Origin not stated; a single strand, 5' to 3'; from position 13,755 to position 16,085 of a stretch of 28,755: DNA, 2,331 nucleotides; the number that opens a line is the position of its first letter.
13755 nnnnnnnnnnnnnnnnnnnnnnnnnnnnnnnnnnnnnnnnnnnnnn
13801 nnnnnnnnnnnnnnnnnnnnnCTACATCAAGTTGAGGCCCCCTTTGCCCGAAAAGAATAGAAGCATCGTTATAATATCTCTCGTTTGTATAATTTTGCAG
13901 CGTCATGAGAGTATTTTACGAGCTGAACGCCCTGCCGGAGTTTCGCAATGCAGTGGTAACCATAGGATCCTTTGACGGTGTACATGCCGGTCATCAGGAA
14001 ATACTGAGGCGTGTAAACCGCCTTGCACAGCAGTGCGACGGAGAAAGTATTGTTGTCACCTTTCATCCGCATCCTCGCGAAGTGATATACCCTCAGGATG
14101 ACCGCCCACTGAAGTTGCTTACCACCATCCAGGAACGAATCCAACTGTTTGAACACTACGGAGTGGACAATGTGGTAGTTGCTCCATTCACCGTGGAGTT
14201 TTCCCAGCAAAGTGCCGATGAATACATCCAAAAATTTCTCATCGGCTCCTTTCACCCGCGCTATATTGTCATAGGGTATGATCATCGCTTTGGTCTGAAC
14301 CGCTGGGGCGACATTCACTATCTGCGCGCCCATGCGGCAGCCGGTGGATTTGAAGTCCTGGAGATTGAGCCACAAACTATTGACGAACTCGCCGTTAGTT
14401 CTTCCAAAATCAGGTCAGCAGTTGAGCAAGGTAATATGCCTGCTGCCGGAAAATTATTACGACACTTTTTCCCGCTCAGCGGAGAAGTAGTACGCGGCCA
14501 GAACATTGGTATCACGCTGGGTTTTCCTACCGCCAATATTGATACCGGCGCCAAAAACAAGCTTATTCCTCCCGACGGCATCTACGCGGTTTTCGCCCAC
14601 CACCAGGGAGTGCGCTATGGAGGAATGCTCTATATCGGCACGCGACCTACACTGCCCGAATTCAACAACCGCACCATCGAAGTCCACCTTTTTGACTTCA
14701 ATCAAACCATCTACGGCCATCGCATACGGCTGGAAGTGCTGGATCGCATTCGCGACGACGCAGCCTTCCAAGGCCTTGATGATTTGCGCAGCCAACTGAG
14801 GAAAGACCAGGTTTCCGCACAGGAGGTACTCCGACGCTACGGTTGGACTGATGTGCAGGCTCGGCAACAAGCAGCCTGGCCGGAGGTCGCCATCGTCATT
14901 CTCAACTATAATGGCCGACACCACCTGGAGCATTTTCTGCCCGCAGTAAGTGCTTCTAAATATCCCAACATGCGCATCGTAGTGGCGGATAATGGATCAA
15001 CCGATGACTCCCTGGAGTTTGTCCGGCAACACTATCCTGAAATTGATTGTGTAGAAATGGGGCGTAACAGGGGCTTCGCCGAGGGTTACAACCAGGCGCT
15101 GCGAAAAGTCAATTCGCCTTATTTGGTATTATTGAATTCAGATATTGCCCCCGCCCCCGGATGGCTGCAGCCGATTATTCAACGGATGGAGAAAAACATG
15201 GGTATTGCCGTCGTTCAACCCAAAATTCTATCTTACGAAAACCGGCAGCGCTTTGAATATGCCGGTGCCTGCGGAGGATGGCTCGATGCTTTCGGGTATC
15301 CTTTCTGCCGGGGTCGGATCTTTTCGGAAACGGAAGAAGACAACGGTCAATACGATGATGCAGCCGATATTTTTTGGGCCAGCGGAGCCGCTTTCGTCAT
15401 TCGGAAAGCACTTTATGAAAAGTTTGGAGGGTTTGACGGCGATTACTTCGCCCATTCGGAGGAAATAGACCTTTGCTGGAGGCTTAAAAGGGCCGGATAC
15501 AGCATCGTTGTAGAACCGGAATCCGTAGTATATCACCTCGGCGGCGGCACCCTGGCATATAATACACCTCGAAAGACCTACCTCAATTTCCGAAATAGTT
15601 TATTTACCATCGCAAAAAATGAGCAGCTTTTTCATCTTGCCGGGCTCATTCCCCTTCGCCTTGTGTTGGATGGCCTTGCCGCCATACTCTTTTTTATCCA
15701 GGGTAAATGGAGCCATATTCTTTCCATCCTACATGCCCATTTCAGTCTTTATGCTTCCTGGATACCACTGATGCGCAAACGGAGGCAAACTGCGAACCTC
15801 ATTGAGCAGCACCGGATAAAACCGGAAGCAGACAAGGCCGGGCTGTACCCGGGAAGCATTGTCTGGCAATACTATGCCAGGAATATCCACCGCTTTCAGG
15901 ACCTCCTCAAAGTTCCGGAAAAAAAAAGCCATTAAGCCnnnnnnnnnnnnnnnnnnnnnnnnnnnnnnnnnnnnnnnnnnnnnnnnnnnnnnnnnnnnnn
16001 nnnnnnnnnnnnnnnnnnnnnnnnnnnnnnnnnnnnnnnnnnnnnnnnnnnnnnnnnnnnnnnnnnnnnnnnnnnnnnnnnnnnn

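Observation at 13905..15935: In-frame fusion of a complete RibF (riboflavin kinase/FAD synthetase) to a complete GT2 glycosyltransferase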

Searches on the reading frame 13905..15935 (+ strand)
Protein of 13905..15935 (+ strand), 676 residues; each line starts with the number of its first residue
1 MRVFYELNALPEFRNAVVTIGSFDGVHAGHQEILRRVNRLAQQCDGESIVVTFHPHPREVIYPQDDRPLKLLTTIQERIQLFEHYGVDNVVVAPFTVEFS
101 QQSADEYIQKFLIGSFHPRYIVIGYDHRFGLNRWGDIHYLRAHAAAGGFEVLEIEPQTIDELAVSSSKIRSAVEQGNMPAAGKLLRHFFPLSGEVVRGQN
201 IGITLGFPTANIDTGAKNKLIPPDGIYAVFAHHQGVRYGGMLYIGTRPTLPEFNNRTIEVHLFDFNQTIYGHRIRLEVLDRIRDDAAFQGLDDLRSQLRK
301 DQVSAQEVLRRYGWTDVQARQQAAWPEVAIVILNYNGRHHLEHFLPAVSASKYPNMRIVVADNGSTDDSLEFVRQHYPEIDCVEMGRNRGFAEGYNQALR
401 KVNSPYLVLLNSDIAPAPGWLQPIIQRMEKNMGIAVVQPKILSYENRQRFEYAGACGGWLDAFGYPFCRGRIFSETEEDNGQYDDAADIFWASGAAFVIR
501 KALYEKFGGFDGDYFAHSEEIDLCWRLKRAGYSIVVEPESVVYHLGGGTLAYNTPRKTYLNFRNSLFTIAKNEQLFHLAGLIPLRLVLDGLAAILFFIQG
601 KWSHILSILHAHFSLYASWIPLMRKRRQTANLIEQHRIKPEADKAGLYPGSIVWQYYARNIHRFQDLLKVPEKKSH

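Call 3: search_protein_families(library=pfam, proteins=[window:13905-15932:+], max_evalue=0.01)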
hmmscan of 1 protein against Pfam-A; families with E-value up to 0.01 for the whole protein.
window:13905-15932:+ (676 aa): 7 families
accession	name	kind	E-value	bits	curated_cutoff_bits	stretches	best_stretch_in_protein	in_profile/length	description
PF06574.18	FAD_syn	-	3.3e-47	160.7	27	1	13-167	5-157/158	FAD synthetase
PF01687.23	Flavokinase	-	1.4e-35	122.7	19.6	1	187-309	3-124/124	Riboflavin kinase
PF00535.33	Glycos_transf_2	-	2.8e-22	79.9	23.3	1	330-452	2-128/168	Glycosyl transferase family 2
PF13641.12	Glyco_tranf_2_3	-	1.1e-17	65.3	27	1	326-550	1-217/230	Glycosyltransferase like family 2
PF10111.15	Glyco_tranf_2_2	-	1e-08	35.4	27.3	1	329-574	3-240/276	Glycosyltransferase like family 2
PF01467.32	CTP_transf_like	-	2.3e-08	34.7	21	1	19-171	2-132/133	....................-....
PF13632.12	Glyco_trans_2_3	-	8.1e-06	26.2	27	1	408-604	3-182/198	Glycosyl transferase family group 2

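Call 4: search_protein_families(library=ncbifam, proteins=[window:13905-15932:+], max_evalue=0.01)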
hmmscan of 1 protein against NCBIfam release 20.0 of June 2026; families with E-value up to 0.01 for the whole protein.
window:13905-15932:+ (676 aa): 28 families (the best 25 are shown)
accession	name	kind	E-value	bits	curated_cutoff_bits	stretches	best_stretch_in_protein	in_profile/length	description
NF004160.0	PRK05627.1-3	equivalog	8.5e-86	287.5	295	1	12-311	13-321/325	bifunctional riboflavin kinase/FAD synthetase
NF004159.0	PRK05627.1-2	equivalog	5.4e-81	272.2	306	1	1-318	2-316/326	bifunctional riboflavin kinase/FAD synthetase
NF004162.0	PRK05627.1-5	equivalog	4.4e-75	252.9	241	1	15-310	14-300/304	bifunctional riboflavin kinase/FAD synthetase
NF004163.0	PRK05627.1-6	equivalog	2.5e-73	246.9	315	1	10-310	10-308/313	bifunctional riboflavin kinase/FAD synthetase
TIGR00083.1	ribF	equivalog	1.6e-69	234.6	184.35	1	18-309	2-289/290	riboflavin biosynthesis protein RibF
NF004161.0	PRK05627.1-4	equivalog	9e-67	225.4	461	1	12-310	16-312/324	bifunctional riboflavin kinase/FAD synthetase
NF004158.0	PRK05627.1-1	equivalog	3.2e-60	204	396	1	14-306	16-301/304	bifunctional riboflavin kinase/FAD synthetase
NF045965.1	RibF_rel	equivalog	6.7e-28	97.9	200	1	5-283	3-256/279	FAD synthase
NF005518.0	PRK07143.1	equivalog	9.4e-25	87.6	232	1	5-283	5-252/281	hypothetical protein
TIGR03965.1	mycofact_glyco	equivalog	1.5e-24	86.7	280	1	306-545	54-281/467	mycofactocin biosynthesis glycosyltransferase MftF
TIGR03937.1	PgaC_IcaA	equivalog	2e-18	66.6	422.3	2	317-437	36-159/407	poly-beta-1,6-N-acetyl-D-glucosamine synthase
NF041875.1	EPS_EpsD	equivalog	3.5e-15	56.2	370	1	328-544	1-206/325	exopolysaccharide biosynthesis glycosyltransferase EpsD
TIGR01556.1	rhamnosyltran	subfamily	1.4e-11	44.1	200.55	1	340-547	6-203/281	rhamnosyltransferase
TIGR04283.1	glyco_like_mftF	equivalog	8.1e-11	41.9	182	1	329-430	2-99/221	TIGR04283 family arsenosugar biosynthesis glycosyltransferase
TIGR03111.1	glyc2_xrt_Gpos1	hypoth_equivalog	1.9e-10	40.1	363.95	1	319-445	42-173/439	TIGR03111 family XrtG-associated glycosyltransferase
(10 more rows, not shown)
